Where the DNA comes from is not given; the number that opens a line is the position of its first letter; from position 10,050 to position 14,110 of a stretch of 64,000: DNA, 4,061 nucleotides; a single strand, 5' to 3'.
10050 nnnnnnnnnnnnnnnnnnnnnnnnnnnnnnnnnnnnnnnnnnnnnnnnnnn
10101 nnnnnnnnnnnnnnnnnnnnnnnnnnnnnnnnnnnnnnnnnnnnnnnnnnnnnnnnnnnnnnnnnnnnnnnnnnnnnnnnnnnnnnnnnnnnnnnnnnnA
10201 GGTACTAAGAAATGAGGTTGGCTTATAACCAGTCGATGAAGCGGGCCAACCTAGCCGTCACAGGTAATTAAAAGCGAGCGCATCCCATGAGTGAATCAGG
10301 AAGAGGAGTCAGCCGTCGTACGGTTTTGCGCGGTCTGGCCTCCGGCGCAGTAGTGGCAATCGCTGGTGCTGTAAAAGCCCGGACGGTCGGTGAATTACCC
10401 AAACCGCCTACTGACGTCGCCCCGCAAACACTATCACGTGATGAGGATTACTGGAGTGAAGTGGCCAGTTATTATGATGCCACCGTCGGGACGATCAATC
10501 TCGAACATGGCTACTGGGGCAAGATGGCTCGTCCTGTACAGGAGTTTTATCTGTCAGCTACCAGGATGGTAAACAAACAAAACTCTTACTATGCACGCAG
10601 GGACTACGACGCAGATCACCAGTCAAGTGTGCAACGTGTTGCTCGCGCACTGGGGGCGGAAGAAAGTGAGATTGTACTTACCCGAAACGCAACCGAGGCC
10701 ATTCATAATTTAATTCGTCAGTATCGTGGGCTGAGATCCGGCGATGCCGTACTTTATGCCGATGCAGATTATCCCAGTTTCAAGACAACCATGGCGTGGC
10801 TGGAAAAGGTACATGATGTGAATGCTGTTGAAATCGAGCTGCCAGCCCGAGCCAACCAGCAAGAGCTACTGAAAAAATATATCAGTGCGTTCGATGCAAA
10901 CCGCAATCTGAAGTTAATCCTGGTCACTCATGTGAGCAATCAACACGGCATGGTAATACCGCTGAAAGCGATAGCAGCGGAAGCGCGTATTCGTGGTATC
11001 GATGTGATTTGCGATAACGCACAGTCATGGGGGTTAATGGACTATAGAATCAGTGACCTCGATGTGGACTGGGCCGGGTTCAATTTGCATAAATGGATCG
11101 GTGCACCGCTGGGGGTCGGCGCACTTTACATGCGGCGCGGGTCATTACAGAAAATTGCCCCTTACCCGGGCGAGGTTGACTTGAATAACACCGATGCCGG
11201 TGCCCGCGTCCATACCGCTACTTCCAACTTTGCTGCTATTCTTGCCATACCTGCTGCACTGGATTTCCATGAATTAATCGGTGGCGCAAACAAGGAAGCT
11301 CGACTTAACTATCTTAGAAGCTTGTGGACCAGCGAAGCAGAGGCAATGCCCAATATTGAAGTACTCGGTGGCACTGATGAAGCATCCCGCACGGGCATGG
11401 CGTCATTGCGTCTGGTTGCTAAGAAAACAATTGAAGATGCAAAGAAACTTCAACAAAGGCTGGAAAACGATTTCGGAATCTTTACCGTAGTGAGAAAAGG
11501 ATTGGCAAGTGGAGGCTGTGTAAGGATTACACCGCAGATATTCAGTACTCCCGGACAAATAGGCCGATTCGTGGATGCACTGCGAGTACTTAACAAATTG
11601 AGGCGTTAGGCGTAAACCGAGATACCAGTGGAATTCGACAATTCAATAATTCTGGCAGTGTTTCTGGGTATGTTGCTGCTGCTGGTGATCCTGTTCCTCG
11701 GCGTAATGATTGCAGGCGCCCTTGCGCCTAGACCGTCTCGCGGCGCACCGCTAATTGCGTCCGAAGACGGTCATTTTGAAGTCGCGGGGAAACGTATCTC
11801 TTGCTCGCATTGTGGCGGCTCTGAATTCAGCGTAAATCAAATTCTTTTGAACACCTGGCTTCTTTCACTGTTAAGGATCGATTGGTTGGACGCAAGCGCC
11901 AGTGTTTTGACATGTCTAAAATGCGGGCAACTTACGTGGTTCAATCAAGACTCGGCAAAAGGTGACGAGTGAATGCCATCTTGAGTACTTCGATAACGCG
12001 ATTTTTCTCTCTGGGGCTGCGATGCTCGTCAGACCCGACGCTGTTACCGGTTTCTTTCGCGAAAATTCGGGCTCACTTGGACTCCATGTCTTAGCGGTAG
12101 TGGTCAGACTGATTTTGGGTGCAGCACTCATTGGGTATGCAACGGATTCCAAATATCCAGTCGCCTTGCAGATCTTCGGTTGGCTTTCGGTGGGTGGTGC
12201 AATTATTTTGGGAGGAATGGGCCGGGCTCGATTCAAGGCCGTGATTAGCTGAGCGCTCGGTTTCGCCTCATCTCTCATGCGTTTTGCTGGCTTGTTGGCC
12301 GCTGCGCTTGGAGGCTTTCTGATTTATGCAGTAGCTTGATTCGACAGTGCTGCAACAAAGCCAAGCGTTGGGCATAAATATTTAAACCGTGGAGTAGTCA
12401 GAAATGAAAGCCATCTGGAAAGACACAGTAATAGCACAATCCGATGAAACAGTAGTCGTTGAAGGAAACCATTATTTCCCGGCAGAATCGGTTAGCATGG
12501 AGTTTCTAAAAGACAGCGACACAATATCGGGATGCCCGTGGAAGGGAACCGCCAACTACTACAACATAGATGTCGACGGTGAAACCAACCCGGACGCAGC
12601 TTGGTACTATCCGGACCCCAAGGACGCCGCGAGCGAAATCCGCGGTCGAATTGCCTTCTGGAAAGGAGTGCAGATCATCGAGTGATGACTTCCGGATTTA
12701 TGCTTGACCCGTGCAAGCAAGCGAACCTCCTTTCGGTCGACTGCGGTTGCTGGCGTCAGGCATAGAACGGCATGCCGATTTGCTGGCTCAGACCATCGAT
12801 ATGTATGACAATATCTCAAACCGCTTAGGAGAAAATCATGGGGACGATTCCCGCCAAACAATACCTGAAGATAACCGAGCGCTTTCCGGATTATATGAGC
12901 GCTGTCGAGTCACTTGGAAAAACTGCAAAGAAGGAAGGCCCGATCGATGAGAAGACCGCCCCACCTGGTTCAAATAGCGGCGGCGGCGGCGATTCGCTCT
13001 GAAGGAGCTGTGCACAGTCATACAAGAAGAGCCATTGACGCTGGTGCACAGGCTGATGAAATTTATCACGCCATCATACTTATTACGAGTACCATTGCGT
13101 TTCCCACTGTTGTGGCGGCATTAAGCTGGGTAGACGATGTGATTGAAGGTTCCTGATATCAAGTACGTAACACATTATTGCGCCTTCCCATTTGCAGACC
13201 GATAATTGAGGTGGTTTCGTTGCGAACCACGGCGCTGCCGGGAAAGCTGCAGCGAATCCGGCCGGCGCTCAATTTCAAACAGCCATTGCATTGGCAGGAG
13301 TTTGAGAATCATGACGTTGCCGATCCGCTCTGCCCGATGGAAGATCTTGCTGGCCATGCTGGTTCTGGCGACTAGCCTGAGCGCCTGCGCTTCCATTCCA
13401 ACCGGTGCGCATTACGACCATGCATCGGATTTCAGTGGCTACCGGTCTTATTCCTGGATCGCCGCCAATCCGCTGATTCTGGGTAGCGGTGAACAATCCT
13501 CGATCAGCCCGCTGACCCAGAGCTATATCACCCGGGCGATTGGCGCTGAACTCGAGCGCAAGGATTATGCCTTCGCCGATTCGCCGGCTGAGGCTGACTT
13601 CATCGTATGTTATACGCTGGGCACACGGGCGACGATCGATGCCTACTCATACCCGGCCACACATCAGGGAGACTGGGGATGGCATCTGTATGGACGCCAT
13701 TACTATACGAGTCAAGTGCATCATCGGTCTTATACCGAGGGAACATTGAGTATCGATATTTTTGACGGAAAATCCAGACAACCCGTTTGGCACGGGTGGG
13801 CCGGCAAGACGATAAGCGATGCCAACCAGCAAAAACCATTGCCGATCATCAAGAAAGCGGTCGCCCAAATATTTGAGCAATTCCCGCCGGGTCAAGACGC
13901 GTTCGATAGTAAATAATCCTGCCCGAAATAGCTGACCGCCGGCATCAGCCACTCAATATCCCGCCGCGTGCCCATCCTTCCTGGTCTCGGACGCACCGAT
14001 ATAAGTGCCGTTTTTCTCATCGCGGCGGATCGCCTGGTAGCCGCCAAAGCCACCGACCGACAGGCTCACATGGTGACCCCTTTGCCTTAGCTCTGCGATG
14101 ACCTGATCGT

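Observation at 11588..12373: Two attC sites collapsed to the same 24-bp geometry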

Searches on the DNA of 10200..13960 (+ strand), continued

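Call 73: search_with_rna_model(model_id=R1, sources=[L001, L002, L003, L004, L005, L006, L007, L008, L009, L010, L011, L012, L013, L014, L015, L016, L017, L018, L019, L020, L021, L022, L023, L024, L025, L026, L027, L028, L029, L030, L032, L033, L034, L054], filters=default, max_evalue=0.1)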
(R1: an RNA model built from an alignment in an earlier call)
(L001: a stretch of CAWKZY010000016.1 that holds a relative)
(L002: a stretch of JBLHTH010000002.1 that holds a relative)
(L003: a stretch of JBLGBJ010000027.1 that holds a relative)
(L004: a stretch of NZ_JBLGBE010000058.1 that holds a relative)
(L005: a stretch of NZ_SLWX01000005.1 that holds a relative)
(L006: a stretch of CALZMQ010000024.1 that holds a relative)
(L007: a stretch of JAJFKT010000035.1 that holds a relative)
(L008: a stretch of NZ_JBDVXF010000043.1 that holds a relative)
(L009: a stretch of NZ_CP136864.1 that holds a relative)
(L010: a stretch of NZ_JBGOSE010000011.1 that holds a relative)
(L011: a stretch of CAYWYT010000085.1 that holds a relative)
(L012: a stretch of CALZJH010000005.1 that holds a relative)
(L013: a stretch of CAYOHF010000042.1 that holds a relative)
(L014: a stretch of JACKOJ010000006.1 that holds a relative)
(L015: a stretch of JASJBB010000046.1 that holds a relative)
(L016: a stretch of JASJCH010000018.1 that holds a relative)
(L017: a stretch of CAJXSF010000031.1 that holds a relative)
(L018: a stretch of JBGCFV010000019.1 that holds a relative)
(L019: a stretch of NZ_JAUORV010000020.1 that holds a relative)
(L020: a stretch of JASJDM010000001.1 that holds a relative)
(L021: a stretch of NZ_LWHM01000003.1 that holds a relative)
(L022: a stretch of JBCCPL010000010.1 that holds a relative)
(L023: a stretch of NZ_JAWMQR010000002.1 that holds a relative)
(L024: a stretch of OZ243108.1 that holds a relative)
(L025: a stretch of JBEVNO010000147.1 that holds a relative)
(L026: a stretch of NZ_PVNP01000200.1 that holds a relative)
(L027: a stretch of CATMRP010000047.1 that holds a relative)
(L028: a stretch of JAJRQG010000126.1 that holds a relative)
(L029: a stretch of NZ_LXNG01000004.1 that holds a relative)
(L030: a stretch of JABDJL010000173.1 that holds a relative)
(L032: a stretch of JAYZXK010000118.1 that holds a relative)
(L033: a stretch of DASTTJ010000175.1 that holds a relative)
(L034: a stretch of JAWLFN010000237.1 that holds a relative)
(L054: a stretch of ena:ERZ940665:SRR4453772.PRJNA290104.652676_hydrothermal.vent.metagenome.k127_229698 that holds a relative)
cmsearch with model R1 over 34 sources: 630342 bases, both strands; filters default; matches with E-value up to 0.1: 1.
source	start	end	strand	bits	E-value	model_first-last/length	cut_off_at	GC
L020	16903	16969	+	18.5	0.056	1-60/60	no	0.72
